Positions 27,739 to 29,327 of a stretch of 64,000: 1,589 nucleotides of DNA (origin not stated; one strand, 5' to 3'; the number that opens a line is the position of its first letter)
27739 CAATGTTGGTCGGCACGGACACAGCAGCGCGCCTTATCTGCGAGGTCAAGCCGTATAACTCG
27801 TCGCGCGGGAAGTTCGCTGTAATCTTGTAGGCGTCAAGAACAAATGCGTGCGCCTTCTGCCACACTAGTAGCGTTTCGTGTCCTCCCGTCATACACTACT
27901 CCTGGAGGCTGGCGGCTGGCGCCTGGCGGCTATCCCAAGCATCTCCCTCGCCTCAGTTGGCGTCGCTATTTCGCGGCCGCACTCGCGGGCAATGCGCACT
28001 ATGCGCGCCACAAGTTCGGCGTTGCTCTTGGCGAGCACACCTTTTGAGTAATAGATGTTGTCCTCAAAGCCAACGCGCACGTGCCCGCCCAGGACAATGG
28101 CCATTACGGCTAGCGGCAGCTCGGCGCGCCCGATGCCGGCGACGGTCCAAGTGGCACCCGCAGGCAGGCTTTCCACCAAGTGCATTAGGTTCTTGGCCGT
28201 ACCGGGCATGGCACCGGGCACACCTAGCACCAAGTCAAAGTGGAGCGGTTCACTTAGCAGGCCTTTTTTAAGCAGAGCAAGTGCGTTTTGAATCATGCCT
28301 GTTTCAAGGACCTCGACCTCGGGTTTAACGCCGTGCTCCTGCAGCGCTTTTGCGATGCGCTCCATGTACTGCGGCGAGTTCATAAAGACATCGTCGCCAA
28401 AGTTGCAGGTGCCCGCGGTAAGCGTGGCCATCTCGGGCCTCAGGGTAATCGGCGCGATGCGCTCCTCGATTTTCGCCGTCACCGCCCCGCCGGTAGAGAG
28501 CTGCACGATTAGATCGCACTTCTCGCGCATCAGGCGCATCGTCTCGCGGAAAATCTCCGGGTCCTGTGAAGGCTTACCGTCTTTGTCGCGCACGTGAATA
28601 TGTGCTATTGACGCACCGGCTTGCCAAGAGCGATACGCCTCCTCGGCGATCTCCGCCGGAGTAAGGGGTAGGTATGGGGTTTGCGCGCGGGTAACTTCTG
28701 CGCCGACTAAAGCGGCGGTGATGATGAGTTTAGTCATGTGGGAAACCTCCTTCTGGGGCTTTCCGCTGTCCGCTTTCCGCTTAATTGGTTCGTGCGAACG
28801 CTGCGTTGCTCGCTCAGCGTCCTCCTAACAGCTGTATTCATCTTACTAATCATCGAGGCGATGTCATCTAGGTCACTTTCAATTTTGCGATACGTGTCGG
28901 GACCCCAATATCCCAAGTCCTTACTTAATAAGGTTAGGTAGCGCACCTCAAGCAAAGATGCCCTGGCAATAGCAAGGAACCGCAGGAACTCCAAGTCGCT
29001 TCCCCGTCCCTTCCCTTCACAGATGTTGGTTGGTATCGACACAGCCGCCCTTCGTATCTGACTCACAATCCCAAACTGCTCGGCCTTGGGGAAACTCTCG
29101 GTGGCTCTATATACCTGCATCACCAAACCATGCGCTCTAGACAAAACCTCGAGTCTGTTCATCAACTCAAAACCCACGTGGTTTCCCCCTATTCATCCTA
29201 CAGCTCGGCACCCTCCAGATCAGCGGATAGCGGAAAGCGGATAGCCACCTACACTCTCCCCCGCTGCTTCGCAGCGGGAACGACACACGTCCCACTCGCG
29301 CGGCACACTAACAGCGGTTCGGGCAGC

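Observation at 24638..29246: Three paralogous four-helix-bundle (23S-rRNA-IVS/Avd-like) genes, each bracketed by its own inverted heptamer arms, wedged into a metabolic operon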

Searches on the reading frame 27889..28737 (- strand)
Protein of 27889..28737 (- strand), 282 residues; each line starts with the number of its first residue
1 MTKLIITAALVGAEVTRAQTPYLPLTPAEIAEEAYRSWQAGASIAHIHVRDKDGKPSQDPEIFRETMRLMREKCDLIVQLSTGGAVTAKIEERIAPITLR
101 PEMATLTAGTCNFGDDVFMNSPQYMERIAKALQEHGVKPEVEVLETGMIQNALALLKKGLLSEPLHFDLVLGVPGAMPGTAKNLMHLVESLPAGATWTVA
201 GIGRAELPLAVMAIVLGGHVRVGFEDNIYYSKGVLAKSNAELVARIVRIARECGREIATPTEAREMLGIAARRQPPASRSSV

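Call 4: search_protein_families(library=pfam, proteins=[window:27889-28737:-])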
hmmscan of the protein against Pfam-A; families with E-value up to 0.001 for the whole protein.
window:27889-28737:- (282 aa): 1 family
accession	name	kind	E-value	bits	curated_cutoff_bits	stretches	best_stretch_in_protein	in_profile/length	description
PF05853.18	BKACE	-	1.8e-111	372.3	24.8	1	3-269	1-274/274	beta-keto acid cleavage enzyme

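Call 10: find_related_loci(query=window:27889-28737:-, collection=genome_contigs, flank=8000)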
Query window:27889-28737:- (282 aa) in genome_contigs; peptide patterns used: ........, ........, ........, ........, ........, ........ (x = any residue, [..] = any of these).
600 stretches matched a pattern (row limit reached: there are more); 541 encode a relative of the query (tblastn E <= 1e-3); the best 80 are kept; 80 distinct loci.
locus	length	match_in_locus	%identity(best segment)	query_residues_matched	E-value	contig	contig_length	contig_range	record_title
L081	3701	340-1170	86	1-279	4e-170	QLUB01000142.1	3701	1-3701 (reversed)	MAG: candidate division NPL-UPA2 bacterium isolate GPS119 DDT37_142, whole genome shotgun sequence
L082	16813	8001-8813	76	1-271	2e-141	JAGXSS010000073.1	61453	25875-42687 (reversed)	MAG: Peptococcaceae bacterium isolate CROMO_A_245 c_000000565247, whole genome shotgun sequence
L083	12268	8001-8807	67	1-269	3e-126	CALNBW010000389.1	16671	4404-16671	MAG TPA_asm: uncultured Firmicutes bacterium isolate SRR1561995_bin.50_CONCOCT_v1.1_MAG genome assembly, contig: ERZ7240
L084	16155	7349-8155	68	1-269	7e-126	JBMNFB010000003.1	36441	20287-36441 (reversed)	MAG: Bacillota bacterium isolate SBF912LR0HQ0123 contig_29113, whole genome shotgun sequence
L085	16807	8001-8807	68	1-269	2e-125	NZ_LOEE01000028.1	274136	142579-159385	Thermotalea metallivorans strain B2-1 AN619_contig000035, whole genome shotgun sequence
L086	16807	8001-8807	68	1-269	6e-125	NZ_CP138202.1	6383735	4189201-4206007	Wukongibacter baidiensis strain DY30321 chromosome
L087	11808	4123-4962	65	1-277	8e-125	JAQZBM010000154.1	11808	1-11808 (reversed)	MAG: Clostridia bacterium isolate L_E1_T20_C_bin.105 scaffold_20951, whole genome shotgun sequence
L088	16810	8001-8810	66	1-270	1e-124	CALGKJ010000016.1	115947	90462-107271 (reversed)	MAG: uncultured Clostridia bacterium isolate N1_Bin_Bin_25_1 genome assembly, contig: c_000000792080, whole genome shotg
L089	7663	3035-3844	67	1-270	1e-124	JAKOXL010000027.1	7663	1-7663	MAG: Bacillota bacterium isolate JPNG_metabat.60 k201_109088, whole genome shotgun sequence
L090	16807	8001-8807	68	1-269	6e-124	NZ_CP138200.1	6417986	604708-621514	Wukongibacter sp. M2B1 chromosome, complete genome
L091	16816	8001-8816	66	1-272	1e-123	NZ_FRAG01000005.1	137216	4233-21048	Paramaledivibacter caminithermalis DSM 15212, whole genome shotgun sequence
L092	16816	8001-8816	67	1-272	4e-123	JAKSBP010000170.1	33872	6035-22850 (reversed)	MAG: Clostridia bacterium isolate MAG.191 k141_3392335, whole genome shotgun sequence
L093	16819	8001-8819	68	1-272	2e-122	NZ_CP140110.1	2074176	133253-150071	Fervidobacterium thailandense strain FC2004 chromosome, complete genome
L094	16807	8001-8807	68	1-269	3e-122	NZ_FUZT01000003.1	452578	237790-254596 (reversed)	Maledivibacter halophilus strain M1, whole genome shotgun sequence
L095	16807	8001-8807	68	1-269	3e-122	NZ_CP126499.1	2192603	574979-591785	Fervidobacterium islandicum strain H-21 chromosome, complete genome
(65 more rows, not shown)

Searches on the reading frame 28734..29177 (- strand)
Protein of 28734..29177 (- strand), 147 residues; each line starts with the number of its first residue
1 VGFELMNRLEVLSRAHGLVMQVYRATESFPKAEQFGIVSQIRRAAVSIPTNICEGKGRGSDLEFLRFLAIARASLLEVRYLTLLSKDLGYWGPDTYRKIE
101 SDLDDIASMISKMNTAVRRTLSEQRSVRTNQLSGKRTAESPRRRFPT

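Call 4: search_protein_families(library=pfam, proteins=[window:28734-29177:-])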
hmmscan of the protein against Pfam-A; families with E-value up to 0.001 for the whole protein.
window:28734-29177:- (147 aa): 1 family
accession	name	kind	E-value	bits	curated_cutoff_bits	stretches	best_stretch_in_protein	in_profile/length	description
PF05635.17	23S_rRNA_IVP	-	3.7e-34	117.6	33.8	1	8-111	2-105/106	23S rRNA-intervening sequence protein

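Call 44: search_protein_families(library=ncbifam, proteins=[window:28734-29165:-])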
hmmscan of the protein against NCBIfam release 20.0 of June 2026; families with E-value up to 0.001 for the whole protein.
window:28734-29165:- (143 aa): 4 families
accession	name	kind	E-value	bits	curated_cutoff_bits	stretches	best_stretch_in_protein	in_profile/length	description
TIGR02436.1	TIGR02436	subfamily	4e-32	110.7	24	1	8-110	2-105/109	four helix bundle protein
NF008911.0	PRK12275.1-2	subfamily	1.7e-26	93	137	1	5-109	7-111/118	hypothetical protein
NF008912.0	PRK12275.1-6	subfamily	3.9e-21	75.3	124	1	3-115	4-113/117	hypothetical protein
NF033474.1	DivGenRetAVD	equivalog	1.1e-05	25.7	80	1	6-106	2-99/104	diversity-generating retroelement protein Avd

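Call 85: find_encoding_contigs(protein=window:28734-29177:-, flank=2500, max_places=8)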
Protein window:28734-29177:- (147 aa): 12 contigs read that carry it; 5 places shown.
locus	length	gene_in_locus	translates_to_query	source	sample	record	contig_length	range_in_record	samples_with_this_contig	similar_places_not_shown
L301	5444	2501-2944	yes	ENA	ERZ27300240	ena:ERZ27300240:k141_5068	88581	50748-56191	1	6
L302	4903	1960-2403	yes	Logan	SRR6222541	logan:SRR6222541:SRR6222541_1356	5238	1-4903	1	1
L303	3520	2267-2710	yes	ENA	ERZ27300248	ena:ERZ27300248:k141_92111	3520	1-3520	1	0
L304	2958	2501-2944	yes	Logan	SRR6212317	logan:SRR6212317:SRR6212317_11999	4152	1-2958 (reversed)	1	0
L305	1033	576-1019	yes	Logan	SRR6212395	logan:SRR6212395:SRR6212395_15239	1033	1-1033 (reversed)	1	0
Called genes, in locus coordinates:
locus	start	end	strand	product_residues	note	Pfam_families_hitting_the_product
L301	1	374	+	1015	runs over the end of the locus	PF07833:Cu_amine_oxidN1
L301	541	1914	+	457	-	PF22694:CtpB_N-like (weak), PF00595:PDZ (weak), PF13180:PDZ_2 (weak), PF17820:PDZ_6 (weak), PF03572:Peptidase_S41, PF01471:PG_binding_1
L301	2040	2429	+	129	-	PF03061:4HBT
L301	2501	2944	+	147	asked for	PF05635:23S_rRNA_IVP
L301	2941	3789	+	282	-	PF05853:BKACE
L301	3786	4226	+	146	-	PF05635:23S_rRNA_IVP, PF22296:bAvd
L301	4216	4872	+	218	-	PF01144:CoA_trans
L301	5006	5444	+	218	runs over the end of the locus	PF01144:CoA_trans, PF13336:AcetylCoA_hyd_C (weak)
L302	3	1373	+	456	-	?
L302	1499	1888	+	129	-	PF03061:4HBT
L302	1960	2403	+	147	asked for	PF05635:23S_rRNA_IVP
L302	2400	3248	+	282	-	PF05853:BKACE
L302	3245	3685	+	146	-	PF05635:23S_rRNA_IVP, PF22296:bAvd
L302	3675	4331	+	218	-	PF01144:CoA_trans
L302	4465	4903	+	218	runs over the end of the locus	PF01144:CoA_trans, PF13336:AcetylCoA_hyd_C (weak)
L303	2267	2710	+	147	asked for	PF05635:23S_rRNA_IVP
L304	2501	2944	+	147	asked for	PF05635:23S_rRNA_IVP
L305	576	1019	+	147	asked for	PF05635:23S_rRNA_IVP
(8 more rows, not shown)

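Call 89: search_protein_families(library=padloc, proteins=[window:28734-29165:-], max_evalue=0.01)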
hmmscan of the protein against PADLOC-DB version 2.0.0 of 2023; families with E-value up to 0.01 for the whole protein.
window:28734-29165:- (143 aa): 0 families

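Call 90: search_protein_families(library=phrogs, proteins=[window:28734-29165:-], max_evalue=0.001)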
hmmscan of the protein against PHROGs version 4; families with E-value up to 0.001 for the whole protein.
window:28734-29165:- (143 aa): 1 family
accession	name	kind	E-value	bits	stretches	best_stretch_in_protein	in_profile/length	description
phrog_3206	-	DNA, RNA and nucleotide metabolism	6.1e-08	33.4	1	1-124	12-136/154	Avd protein of DGR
